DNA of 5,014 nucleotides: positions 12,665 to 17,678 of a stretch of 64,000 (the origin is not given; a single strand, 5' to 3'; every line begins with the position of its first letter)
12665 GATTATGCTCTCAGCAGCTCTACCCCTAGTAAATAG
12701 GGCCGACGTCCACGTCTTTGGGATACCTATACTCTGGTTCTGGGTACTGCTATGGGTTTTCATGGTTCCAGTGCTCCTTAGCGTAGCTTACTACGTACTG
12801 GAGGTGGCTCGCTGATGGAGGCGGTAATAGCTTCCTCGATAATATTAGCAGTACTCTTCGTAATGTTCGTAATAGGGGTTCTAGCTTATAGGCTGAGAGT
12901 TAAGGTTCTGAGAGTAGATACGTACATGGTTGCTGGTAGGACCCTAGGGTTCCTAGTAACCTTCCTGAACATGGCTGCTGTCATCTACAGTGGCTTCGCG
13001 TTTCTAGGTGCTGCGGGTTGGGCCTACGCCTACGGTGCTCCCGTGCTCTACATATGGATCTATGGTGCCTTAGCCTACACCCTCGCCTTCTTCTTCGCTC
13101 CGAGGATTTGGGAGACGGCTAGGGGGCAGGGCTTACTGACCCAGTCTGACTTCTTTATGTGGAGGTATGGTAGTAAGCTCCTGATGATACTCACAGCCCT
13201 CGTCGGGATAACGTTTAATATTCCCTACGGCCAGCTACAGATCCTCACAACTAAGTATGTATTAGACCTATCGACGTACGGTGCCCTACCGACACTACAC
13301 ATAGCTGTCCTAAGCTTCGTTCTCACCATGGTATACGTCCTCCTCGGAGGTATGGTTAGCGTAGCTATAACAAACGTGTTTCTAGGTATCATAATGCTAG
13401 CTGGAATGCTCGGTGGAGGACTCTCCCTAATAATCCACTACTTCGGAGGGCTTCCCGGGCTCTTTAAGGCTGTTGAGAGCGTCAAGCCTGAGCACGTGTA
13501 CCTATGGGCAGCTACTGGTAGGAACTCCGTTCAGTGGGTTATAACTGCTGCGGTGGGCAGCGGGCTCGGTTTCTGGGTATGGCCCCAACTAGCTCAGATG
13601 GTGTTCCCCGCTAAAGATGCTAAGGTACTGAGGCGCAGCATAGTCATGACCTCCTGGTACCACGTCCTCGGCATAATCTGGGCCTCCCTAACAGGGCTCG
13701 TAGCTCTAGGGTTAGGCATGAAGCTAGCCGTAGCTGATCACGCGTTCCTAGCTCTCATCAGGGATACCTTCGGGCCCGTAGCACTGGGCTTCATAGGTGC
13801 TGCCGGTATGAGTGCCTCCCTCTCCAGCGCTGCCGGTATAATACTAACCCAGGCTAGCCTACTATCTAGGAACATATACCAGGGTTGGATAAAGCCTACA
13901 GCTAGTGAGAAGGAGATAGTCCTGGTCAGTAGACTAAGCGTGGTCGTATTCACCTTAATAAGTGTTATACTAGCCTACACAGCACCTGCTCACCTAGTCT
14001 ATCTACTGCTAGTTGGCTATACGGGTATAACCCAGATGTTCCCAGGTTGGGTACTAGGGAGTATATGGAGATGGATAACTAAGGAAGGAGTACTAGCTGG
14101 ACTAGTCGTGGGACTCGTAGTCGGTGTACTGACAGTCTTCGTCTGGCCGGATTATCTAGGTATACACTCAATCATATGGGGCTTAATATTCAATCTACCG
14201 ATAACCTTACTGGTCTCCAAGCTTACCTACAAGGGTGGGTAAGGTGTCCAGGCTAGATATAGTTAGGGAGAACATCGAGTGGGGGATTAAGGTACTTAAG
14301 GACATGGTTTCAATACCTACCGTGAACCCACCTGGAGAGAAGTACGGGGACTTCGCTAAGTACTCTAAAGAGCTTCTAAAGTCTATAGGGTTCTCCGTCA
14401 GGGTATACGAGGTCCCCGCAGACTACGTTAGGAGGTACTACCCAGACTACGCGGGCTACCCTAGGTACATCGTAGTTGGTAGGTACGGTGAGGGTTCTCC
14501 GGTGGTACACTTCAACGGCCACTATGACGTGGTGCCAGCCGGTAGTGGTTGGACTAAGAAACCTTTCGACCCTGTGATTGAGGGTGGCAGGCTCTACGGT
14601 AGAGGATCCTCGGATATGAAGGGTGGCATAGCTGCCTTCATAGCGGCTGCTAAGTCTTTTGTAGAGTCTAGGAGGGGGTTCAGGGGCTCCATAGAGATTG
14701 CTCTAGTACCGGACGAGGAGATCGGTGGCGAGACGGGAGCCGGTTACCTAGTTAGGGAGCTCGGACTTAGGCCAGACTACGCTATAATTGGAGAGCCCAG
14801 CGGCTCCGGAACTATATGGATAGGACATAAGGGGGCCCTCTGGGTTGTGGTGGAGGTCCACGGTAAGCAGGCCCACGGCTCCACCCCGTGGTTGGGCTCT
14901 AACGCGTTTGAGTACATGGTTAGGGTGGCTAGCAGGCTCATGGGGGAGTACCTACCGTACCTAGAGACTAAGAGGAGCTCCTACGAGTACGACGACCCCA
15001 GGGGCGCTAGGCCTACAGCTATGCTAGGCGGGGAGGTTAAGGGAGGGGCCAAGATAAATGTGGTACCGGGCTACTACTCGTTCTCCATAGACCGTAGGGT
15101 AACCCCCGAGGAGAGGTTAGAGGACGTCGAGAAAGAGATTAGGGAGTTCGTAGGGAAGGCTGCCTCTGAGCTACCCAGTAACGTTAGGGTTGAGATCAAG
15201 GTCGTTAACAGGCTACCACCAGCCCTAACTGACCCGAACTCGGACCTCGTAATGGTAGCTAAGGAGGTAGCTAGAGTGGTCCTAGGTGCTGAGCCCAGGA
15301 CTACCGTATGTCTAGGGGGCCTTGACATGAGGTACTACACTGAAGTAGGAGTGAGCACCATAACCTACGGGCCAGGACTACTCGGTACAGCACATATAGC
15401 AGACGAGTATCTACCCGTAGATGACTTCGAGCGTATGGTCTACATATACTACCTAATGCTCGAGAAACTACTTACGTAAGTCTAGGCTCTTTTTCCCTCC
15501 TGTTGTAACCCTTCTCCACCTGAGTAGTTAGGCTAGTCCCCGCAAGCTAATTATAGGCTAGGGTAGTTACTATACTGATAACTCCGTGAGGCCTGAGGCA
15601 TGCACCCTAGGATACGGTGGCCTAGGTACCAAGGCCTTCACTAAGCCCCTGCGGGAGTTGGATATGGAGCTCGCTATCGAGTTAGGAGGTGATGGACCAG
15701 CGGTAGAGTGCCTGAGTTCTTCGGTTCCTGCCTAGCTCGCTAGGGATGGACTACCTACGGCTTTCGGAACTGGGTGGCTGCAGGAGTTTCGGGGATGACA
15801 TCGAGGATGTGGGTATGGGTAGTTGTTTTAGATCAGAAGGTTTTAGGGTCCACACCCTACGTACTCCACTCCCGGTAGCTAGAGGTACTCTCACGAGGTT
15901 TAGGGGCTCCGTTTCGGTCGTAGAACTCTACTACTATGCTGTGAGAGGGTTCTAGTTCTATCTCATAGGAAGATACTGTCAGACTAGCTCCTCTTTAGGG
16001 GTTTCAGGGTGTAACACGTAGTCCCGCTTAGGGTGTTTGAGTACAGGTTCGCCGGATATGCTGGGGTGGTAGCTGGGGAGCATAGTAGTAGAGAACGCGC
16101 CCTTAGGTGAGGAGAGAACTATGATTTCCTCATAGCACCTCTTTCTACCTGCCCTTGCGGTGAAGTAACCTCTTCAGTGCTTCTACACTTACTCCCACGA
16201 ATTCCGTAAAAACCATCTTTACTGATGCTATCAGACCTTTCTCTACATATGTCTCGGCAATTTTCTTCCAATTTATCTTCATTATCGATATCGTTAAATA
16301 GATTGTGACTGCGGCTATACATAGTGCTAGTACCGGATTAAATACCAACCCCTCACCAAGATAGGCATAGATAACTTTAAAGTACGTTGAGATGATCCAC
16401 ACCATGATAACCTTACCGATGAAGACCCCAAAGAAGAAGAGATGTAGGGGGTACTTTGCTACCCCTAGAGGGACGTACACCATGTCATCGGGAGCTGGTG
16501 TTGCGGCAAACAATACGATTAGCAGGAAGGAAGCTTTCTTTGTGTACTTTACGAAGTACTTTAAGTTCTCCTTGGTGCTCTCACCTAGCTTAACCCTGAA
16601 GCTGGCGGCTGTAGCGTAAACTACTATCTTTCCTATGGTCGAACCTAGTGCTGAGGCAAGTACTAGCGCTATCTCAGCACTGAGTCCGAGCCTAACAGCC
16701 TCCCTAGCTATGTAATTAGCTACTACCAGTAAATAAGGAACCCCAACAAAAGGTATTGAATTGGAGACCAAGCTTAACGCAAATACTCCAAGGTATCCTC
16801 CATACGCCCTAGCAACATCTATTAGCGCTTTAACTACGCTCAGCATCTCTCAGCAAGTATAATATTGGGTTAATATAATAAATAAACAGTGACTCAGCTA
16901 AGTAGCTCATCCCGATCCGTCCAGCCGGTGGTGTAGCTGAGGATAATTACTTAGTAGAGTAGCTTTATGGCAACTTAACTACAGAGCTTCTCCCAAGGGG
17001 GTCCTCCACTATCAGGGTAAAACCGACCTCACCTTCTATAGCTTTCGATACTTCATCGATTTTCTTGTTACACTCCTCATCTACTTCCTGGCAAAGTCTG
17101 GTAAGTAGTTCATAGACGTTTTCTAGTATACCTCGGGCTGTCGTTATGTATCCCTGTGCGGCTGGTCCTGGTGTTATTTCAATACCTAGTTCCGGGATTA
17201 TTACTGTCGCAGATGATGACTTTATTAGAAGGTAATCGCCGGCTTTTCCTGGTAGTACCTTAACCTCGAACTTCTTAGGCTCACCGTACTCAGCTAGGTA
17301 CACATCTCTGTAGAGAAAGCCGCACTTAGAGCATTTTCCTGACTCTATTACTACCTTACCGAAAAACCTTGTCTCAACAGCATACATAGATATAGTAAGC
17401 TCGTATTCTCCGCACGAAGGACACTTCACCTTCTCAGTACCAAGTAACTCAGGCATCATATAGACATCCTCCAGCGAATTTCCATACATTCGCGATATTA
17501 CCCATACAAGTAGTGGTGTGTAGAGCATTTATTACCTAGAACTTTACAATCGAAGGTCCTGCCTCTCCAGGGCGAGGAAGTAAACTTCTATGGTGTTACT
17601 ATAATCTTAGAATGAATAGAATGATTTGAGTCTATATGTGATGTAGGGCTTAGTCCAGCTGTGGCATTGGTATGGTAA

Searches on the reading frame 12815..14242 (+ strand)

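Call 14: search_protein_families(library=pfam, proteins=[window:12815-14242:+])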
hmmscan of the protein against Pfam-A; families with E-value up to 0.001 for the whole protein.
window:12815-14242:+ (475 aa): 1 family
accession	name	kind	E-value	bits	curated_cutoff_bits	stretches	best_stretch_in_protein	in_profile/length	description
PF00474.23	SSF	-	1.8e-32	113.1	22.8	1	37-433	1-406/406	Sodium:solute symporter family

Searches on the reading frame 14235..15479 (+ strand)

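Call 14: search_protein_families(library=pfam, proteins=[window:14235-15479:+])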
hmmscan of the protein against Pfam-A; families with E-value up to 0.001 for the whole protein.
window:14235-15479:+ (414 aa): 2 families
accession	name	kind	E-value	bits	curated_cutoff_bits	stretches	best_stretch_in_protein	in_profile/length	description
PF01546.33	Peptidase_M20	-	5.2e-40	138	24.6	1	93-410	2-205/206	Peptidase family M20/M25/M40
PF07687.19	M20_dimer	-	6.8e-22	77.9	21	1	196-311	1-104/107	Peptidase dimerisation domain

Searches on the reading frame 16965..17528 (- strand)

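Call 10: search_protein_families(library=pfam, proteins=[window:16965-17528:-])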
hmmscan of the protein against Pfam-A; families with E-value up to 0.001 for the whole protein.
window:16965-17528:- (187 aa): 2 families
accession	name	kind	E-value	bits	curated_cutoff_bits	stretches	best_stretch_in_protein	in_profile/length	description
PF22794.1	jr-ZPR1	-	4.1e-17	62.7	27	1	101-184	7-97/125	ZPR1 jelly-roll domain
PF03367.19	Zn_ribbon_ZPR1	-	2.3e-05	24.2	23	1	34-75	7-47/56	ZPR1 zinc-finger domain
